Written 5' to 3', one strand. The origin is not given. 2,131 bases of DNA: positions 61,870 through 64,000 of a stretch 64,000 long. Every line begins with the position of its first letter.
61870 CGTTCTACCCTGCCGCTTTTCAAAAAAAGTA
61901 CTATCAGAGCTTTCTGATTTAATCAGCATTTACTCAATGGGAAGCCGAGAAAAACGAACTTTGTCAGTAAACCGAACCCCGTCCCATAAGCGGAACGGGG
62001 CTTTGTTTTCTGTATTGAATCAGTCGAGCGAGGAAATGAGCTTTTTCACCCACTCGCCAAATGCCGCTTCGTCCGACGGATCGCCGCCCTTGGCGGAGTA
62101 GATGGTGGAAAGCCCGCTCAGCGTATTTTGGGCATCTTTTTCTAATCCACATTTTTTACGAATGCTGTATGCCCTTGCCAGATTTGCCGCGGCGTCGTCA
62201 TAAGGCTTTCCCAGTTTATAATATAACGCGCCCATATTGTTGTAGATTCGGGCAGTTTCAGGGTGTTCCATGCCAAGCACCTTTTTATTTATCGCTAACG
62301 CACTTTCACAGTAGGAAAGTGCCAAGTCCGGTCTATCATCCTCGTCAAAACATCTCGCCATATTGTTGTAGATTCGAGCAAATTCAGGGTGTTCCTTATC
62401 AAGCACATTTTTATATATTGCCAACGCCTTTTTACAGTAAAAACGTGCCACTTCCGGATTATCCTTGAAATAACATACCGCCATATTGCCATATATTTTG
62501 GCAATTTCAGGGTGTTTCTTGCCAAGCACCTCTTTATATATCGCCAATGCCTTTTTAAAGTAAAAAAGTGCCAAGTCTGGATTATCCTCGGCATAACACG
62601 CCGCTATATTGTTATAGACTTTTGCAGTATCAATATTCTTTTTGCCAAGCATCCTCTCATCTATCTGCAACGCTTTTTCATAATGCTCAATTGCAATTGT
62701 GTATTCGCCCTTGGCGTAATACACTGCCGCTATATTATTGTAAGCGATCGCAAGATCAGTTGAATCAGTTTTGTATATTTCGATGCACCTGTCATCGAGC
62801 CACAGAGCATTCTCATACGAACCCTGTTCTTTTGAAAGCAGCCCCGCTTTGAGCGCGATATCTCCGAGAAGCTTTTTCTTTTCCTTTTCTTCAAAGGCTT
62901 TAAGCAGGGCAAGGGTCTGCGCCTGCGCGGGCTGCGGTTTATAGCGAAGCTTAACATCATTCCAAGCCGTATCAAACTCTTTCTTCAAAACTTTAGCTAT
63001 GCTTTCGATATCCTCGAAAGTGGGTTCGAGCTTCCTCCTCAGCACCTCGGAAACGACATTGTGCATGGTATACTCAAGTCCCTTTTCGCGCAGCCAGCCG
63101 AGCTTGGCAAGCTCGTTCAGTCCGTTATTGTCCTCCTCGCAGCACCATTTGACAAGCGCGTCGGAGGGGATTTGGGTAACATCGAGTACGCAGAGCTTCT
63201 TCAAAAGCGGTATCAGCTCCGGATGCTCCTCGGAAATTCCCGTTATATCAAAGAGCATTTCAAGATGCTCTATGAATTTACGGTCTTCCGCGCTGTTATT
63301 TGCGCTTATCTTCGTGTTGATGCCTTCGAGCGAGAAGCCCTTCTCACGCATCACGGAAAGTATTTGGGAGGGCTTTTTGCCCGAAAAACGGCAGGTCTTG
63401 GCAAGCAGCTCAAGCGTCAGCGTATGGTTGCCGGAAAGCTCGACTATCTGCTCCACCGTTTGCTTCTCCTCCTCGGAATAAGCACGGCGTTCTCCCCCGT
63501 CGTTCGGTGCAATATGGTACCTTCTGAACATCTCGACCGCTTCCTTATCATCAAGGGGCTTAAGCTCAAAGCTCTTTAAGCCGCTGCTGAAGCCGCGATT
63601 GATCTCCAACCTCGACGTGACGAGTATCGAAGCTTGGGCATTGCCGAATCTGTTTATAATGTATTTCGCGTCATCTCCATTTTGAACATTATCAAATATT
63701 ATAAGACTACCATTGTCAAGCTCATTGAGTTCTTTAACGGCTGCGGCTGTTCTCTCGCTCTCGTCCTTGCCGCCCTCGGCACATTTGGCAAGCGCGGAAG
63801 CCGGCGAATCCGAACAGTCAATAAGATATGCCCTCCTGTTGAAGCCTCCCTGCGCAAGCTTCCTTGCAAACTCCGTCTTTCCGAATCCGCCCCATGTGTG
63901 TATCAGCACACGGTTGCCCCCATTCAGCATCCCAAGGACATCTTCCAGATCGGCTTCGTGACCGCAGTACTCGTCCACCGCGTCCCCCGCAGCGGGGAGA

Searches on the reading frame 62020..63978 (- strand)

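Call 13: search_protein_families(library=pfam, proteins=[window:62020-63978:-], max_evalue=0.001)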
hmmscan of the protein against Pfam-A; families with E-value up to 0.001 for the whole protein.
window:62020-63978:- (652 aa): 12 families
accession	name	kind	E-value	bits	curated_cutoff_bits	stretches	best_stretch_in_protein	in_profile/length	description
PF13424.12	TPR_12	-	1.9e-64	214.2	30.1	6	408-483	1-77/77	Tetratricopeptide repeat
PF13374.12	TPR_10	-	1.5e-28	98.3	27.5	2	410-448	2-40/42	Tetratricopeptide repeat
PF24885.1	TPR_NPHP3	-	1.7e-19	70.6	100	2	516-612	123-218/239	Nephrocystin-3 TPR domain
PF00515.34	TPR_1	-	4e-18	64.8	27.8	1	410-441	1-32/34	Tetratricopeptide repeat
PF07719.23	TPR_2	-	7.2e-16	57.4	27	1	410-441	1-32/34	Tetratricopeptide repeat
PF13181.12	TPR_8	-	3.6e-07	30.3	25.7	1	412-441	3-32/34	Tetratricopeptide repeat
PF13414.12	TPR_11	-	4.6e-07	29.9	26.8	1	419-441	3-25/42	TPR repeat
PF14559.12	TPR_19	-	1.6e-06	28.8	25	0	517-564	9-55/68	Tetratricopeptide repeat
PF13176.12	TPR_7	-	5.1e-06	26.6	27.9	0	412-444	1-33/36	Tetratricopeptide repeat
PF13431.12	TPR_17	-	6.3e-06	26.5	24.4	0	528-554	8-33/34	Tetratricopeptide repeat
PF13432.12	TPR_16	-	7.5e-05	23.5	32.7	0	517-563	15-60/65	Tetratricopeptide repeat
PF13428.12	TPR_14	-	0.00011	23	23.5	0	416-440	7-31/44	Tetratricopeptide repeat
